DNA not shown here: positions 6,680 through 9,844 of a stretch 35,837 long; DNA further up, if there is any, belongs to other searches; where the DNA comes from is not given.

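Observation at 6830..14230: Five-gene Dcm-Vsr-GHKL ATPase-PD-(D/E)xK-Z1 operon: a predicted but uncharacterised restriction/defence system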

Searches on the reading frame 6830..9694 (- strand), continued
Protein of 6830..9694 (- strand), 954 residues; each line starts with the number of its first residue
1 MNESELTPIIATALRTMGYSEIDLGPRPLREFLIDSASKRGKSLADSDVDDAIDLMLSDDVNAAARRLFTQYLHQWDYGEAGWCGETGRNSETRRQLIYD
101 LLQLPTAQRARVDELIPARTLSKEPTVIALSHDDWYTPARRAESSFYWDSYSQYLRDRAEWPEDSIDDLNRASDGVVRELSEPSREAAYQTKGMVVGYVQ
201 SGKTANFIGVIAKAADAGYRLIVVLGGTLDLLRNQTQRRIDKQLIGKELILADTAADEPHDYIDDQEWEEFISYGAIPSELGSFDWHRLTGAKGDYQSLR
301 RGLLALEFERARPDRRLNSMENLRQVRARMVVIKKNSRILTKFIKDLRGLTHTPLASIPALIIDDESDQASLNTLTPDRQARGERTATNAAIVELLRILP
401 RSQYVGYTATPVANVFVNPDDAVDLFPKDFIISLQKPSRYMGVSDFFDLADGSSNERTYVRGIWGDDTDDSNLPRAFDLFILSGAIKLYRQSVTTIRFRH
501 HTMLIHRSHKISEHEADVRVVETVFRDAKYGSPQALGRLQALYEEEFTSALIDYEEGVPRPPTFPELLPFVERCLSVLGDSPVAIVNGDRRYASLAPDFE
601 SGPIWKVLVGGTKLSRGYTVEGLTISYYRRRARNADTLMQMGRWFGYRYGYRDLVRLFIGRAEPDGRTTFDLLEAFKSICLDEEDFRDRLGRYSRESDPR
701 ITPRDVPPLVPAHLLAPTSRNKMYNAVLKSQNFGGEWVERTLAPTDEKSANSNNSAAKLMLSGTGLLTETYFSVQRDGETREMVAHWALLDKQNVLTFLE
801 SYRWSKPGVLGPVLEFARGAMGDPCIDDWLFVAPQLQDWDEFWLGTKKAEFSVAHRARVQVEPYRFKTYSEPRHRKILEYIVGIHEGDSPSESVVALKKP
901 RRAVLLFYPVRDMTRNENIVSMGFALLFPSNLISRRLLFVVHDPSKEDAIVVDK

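Call 67: fold_search(model_id=the predicted structure, library=pdb)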
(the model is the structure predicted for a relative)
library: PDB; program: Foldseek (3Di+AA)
matches with E <= 10: 1152; with E <= 0.001: 87
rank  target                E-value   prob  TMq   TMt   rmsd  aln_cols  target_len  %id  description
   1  5zc9_A                4.3e-06  1.00  0.22  0.47  10.7       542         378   12  Crystal structure of the human eIF4A1-ATP analog-RocA-polypurine RNA complex (released 2019-01-16)
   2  9avr_A                8.9e-06  1.00  0.21  0.46  10.7       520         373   13  Human eIF4A-1 in complex with AMP-PNP, RNA, and the inhibitor silvestrol (released 2024-10-23)
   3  8i9z_CW               9.9e-06  1.00  0.27  0.45   8.3       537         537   12  Cryo-EM structure of a Chaetomium thermophilum pre-60S ribosomal subunit - State Spb4 (released 2023-05-17)
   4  8i9t_Cb               1.3e-05  1.00  0.24  0.38  13.4       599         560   11  Cryo-EM structure of a Chaetomium thermophilum pre-60S ribosomal subunit - State Dbp10-1 (released 2023-05-17)
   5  9jnz_K                1.7e-05  1.00  0.20  0.33  15.0       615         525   12  Structure of isw1-nucleosome complex in Apo state (released 2025-04-09)
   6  9el5_A                1.8e-05  1.00  0.24  0.39  15.1       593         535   11  FANCM translocase domain bound to DNA (released 2025-06-18)
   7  7pli_J                2.0e-05  1.00  0.25  0.46   8.2       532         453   12  DEAD-box helicase DbpA bound to single stranded RNA and ADP/BeF3 (released 2022-09-07)
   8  9bha_B                2.5e-05  1.00  0.23  0.27  13.4       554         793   12  Human DNA polymerase theta helicase domain dimer bound to DNA in the microhomology annealed conformation (released 2024-05-01)
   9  9dts_D                2.7e-05  1.00  0.23  0.50   9.4       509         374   12  Crystal structure of the human eIF4A1/AMPPNP/amidino-rocaglate/polypurine RNA complex (released 2025-03-12)
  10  7r7j_B                2.9e-05  1.00  0.21  0.32  11.5       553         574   12  Crystal structure of RadD with ADP (released 2022-04-13)
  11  7znj_A                3.4e-05  1.00  0.25  0.53   9.8       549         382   12  Structure of an ALYREF-exon junction complex hexamer (released 2023-04-12)
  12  4beb_B                3.5e-05  1.00  0.22  0.24  12.8       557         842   11  MUTANT (K220E) OF THE HSDR SUBUNIT OF THE ECOR124I RESTRICTION ENZYME IN COMPLEX WITH ATP (released 2014-03-26)
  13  2w00_A                3.7e-05  1.00  0.23  0.25  12.2       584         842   13  Crystal structure of the HsdR subunit of the EcoR124I restriction enzyme in complex with ATP (released 2008-12-16)
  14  8ia0_CW               4.3e-05  1.00  0.25  0.41   9.5       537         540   11  Cryo-EM structure of a Chaetomium thermophilum pre-60S ribosomal subunit - State Puf6 (released 2023-05-17)
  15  1fuu_B                4.3e-05  1.00  0.14  0.31  16.2       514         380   11  YEAST INITIATION FACTOR 4A (released 2000-11-29)
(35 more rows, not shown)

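Call 92: find_encoding_contigs(protein=P0002, flank=9000, max_places=1)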
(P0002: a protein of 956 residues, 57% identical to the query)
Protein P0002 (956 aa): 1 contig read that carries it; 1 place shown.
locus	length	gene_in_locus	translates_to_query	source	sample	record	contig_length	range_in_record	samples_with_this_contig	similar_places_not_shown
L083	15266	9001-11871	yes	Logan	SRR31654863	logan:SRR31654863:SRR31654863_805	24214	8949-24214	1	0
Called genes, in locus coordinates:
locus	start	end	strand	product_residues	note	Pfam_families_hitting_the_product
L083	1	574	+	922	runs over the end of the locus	PF00580:UvrD-helicase, PF13245:AAA_19, PF13361:UvrD_C, PF13538:UvrD_C_2 (faint)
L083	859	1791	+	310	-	-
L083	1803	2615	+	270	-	PF06094:GGACT (weak), PF13772:AIG2_2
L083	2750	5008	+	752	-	-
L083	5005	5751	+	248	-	-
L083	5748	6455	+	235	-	PF19866:DUF6339 (faint)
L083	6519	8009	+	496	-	PF02518:HATPase_c (weak), PF13589:HATPase_c_3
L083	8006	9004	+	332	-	PF14390:DUF4420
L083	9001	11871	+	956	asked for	PF10593:Z1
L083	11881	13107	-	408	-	PF00145:DNA_methylase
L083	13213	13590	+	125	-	PF03852:Vsr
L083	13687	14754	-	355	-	-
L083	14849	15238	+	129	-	-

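Call 93: find_encoding_contigs(protein=P0005, flank=9000, max_places=1)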
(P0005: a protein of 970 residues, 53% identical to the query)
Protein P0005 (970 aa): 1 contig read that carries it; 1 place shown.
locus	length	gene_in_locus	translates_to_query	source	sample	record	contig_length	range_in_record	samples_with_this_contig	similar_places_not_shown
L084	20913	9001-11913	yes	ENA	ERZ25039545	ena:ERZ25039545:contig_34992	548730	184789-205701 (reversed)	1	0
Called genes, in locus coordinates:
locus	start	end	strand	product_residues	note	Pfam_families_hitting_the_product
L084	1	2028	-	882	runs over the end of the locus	PF12705:PDDEXK_1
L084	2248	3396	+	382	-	-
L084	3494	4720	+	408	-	-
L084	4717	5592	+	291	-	PF12281:NTP_transf_8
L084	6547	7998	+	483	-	PF02518:HATPase_c (weak), PF13589:HATPase_c_3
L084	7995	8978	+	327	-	PF14390:DUF4420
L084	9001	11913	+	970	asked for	PF10593:Z1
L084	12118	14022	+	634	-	-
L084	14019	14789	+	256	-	-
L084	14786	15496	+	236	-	-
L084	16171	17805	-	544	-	PF00145:DNA_methylase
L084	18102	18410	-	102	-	-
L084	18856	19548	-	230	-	PF01979:Amidohydro_1 (weak), PF07969:Amidohydro_3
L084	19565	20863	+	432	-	-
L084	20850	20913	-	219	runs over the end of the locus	PF10086:YhfC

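Call 94: find_encoding_contigs(protein=P0006, flank=9000, max_places=1)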
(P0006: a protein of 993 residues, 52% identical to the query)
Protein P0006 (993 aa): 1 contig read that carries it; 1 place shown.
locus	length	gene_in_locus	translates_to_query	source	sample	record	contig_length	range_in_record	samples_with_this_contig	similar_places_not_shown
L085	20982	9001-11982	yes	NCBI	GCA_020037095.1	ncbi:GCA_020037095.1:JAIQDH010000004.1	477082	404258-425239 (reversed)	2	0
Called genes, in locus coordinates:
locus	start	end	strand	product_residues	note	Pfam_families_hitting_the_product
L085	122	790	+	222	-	PF18741:MTES_1575 (faint), PF03852:Vsr, PF04480:DUF559 (faint)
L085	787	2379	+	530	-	PF00145:DNA_methylase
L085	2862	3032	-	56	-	-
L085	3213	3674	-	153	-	PF13276:HTH_21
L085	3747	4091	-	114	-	PF01527:HTH_Tnp_1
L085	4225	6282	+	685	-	PF22879:AIPR_N, PF10592:AIPR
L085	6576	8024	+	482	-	PF02518:HATPase_c (weak), PF13589:HATPase_c_3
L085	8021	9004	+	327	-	PF14390:DUF4420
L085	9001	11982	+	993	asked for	PF10593:Z1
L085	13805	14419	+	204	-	PF00589:Phage_integrase (weak)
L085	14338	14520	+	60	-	PF00589:Phage_integrase (weak)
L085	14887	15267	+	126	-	PF00072:Response_reg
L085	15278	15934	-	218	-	PF00834:Ribul_P_3_epim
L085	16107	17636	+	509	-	PF01590:GAF, PF13185:GAF_2, PF13492:GAF_3, PF01966:HD (faint), PF13487:HD_5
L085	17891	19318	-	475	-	PF00224:PK, PF02887:PK_C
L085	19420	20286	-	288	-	-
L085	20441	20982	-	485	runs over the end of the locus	PF05833:NFACT_N, PF05670:NFACT-R_1 (weak)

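Call 95: find_encoding_contigs(protein=P0075, flank=9000, max_places=1)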
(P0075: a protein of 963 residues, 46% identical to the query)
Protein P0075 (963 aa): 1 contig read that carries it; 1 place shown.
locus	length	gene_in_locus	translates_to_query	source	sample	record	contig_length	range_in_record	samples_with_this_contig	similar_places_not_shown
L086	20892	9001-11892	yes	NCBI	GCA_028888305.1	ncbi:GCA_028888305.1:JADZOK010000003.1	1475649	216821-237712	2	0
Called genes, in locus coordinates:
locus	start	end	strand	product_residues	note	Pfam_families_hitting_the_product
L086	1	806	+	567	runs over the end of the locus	PF08378:NERD, PF00580:UvrD-helicase (weak), PF02562:PhoH (faint), PF13245:AAA_19, PF09848:SLFN-g3_helicase (weak), PF13538:UvrD_C_2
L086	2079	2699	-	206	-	-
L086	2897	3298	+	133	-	PF03852:Vsr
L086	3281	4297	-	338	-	PF01844:HNH (weak)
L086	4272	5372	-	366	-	PF00145:DNA_methylase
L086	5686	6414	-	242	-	-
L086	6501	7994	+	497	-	PF02518:HATPase_c (weak), PF13589:HATPase_c_3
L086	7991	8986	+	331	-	PF14390:DUF4420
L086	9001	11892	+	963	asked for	PF10593:Z1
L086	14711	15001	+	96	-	PF02604:PhdYeFM_antitox (weak)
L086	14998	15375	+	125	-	PF01850:PIN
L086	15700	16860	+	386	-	PF00589:Phage_integrase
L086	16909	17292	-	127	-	-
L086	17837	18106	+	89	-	-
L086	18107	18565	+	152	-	PF08843:AbiEii (weak)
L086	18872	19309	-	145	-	PF00903:Glyoxalase, PF13669:Glyoxalase_4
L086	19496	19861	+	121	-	-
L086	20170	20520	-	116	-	-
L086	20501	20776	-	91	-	PF03693:ParD_antitoxin (weak)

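Call 96: find_encoding_contigs(protein=P0090, flank=9000, max_places=1)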
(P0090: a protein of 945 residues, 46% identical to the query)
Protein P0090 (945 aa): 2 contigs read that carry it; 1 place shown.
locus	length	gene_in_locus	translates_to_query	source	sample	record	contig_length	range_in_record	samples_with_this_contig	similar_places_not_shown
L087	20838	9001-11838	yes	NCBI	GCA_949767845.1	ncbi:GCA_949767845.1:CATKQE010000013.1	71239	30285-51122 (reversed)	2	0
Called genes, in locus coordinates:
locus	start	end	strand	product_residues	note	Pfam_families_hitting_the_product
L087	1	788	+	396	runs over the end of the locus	-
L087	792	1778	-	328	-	-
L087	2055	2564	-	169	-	PF02498:Bro-N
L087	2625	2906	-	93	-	-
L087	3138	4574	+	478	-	PF18284:DNA_meth_N, PF00145:DNA_methylase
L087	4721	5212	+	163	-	PF03852:Vsr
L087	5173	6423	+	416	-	PF09019:EcoRII-C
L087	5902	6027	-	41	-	-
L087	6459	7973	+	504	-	PF02518:HATPase_c (faint), PF13589:HATPase_c_3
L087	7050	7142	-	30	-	-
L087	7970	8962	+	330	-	PF14390:DUF4420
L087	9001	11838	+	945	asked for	PF10593:Z1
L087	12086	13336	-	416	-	PF00268:Ribonuc_red_sm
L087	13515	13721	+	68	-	-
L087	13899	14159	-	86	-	PF10976:DUF2790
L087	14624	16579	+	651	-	PF16177:ACAS_N, PF00501:AMP-binding, PF13193:AMP-binding_C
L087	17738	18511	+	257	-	PF00497:SBP_bac_3, PF10613:Lig_chan-Glu_bd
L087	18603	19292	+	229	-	PF00528:BPD_transp_1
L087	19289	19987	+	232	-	PF00528:BPD_transp_1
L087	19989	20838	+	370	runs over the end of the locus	PF24827:AstE_AspA_cat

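Call 97: find_encoding_contigs(protein=P0097, flank=9000, max_places=1)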
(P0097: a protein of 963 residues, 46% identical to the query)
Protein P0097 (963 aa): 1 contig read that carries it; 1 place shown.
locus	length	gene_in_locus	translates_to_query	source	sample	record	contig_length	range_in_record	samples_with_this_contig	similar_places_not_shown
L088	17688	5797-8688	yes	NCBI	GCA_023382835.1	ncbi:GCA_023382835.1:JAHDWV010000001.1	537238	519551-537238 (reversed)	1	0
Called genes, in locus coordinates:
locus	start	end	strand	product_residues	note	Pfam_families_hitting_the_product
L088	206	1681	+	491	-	PF13401:AAA_22 (faint), PF13676:TIR_2 (weak)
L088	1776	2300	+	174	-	-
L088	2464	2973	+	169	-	-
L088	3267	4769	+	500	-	PF02518:HATPase_c, PF13589:HATPase_c_3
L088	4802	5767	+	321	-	PF14390:DUF4420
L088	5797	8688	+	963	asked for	PF10593:Z1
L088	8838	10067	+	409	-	PF01381:HTH_3 (faint), PF13560:HTH_31 (weak), PF00145:DNA_methylase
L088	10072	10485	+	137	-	PF03852:Vsr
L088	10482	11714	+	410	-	PF09217:EcoRII-N, PF09019:EcoRII-C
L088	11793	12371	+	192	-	-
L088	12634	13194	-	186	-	-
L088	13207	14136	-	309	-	PF04773:FecR (faint)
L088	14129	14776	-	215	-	PF08281:Sigma70_r4_2, PF04545:Sigma70_r4, PF22233:PhyR_sigma-like (weak)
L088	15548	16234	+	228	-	-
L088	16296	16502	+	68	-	PF09954:DUF2188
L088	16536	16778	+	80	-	-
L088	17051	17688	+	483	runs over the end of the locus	PF00005:ABC_tran (faint), PF02463:SMC_N (faint), PF13401:AAA_22 (faint), PF13175:AAA_15, PF13304:AAA_21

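Call 101: search_protein_families(library=pfam, alignment_id=A3, max_evalue=0.00001)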
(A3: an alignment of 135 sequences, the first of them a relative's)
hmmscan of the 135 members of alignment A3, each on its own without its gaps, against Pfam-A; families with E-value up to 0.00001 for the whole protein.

A. member 1, L001:3163-4818:+ (551 aa): 0 families

B. families by the number of members that match (of 135 scanned): 85 families (the first 25 are shown)
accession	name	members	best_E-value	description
PF04203.18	Sortase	3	4.1e-31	Sortase domain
PF13020.12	NOV_C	3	5.1e-21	Protein NO VEIN, C-terminal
PF09126.16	NaeI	2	1.7e-125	Restriction endonuclease NaeI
PF09015.16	NgoMIV_restric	2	7.6e-54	NgoMIV restriction enzyme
PF03747.19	ADP_ribosyl_GH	2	6.8e-33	ADP-ribosylglycohydrolase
PF00176.29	SNF2-rel_dom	2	3.5e-20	SNF2-related domain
PF13304.12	AAA_21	2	1.4e-18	AAA domain, putative AbiEii toxin, Type IV TA system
PF13175.12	AAA_15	2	6.1e-17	AAA ATPase domain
PF19866.4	DUF6339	2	2.8e-12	Family of unknown function (DUF6339)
PF02463.25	SMC_N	2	1.6e-11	RecF/RecN/SMC N terminal domain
PF13581.12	HATPase_c_2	2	1e-09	Histidine kinase-like ATPase domain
PF04851.21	ResIII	2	3.8e-08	Type III restriction enzyme, res subunit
PF09848.15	SLFN-g3_helicase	1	3.2e-99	Schlafen group 3, DNA/RNA helicase domain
PF10592.14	AIPR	1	5.4e-95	AIPR protein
PF22507.2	DUF6994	1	1.8e-90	Family of unknown function (DUF6994)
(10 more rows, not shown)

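Call 120: search_protein_families(library=padloc, proteins=[L085:4225-6282:+], max_evalue=0.001)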
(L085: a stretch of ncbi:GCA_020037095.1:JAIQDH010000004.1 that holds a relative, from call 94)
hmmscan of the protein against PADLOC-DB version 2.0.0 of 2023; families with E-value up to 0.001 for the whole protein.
L085:4225-6282:+ (685 aa): 2 families
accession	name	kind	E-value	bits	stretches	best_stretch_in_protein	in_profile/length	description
PDLC02207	MzaE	-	1e-104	349.3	1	42-583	36-582/598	-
PDLC02357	AbiU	-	6.1e-21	73.2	1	250-413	242-384/537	AbiU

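Call 128: search_dna_similar(query=L085:4225-6282:+, collection=plasmids, mode=protein, max_rows=25)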
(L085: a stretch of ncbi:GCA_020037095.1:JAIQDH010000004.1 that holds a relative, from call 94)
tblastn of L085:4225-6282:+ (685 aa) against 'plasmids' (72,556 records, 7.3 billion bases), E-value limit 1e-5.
Records with a match: 106; places in all: 106; records where one place covers at least 80% of the query: 0.
Best place of each record, by identity: <60% 106.
By first word of the organism name: Klebsiella 45; Burkholderia 9; Aeromonas 6; Staphylococcus 6; Rhizobium 4; Azospirillum 2; Sinorhizobium 2; Agrobacterium 2; Ensifer 2; Subdoligranulum 2; and 22 more.
By predicted mobility (MOB-suite, as given by PLSDB): non-mobilizable 44; mobilizable 41; conjugative 21.
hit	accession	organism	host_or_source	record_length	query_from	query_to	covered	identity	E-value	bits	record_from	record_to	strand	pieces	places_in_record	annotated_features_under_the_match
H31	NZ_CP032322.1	Azospirillum argentinense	soil sample,Agricultural field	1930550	64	592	77%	45.4%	2e-139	458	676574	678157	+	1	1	record has no annotation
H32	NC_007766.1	Rhizobium etli CFN 42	-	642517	65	608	79%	40.7%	9e-108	366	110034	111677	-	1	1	AIPR family protein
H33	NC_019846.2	Sinorhizobium meliloti GR4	-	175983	65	608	79%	39.8%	9e-107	363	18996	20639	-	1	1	AIPR family protein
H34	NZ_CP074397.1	Agrobacterium salinitolerans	Cotton,tiaaue sample,root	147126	74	587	75%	40.9%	4e-116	390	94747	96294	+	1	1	AIPR family protein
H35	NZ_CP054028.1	Rhizobium hidalgonense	Pisum sativum l. (pea),Pure culture,Pea ...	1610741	65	582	76%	40.5%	1e-103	354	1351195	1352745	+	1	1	record has no annotation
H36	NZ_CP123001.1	Neorhizobium petrolearium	single cell,petroleum contaminated soil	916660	68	587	76%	39.8%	3e-113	382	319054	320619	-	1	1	AIPR family protein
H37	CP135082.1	Agrobacterium pusense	Single cell,Heavy rainforest soil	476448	68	587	76%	39.7%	2e-113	383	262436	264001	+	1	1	record has no annotation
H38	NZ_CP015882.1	Ensifer adhaerens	silty clay loam soil (pH 6.1)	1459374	74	582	74%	39.8%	5e-101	347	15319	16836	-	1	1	none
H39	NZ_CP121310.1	Ensifer adhaerens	bacterial colony,soil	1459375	74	582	74%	39.8%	5e-101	347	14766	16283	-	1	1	none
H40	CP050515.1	Rhizobium leguminosarum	Trifolium repens,cell culture,root ...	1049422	104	606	73%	39.8%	2e-104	357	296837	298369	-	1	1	none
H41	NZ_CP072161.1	Rhizobium sp. B230/85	Himalayan blackberry,cell culture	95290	65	589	77%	37.9%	2e-98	339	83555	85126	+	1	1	AIPR family protein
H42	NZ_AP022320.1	Burkholderia sp. THE68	Togo hemipterus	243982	71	605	78%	37.0%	3e-104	356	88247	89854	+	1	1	AIPR family protein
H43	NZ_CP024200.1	Thalassospira marina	-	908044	64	583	76%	37.5%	1e-107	366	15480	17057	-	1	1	mzaE: MZA anti-phage system associated AIPR family protein MzaE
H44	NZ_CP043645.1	Hymenobacter sp. NBH84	pure culture,soil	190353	69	582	75%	35.9%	1e-85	302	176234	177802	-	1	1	AIPR family protein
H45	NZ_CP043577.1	Pseudomonas putida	bacterial isolate,biofilm reactor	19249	135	586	66%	39.9%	3e-97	335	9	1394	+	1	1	none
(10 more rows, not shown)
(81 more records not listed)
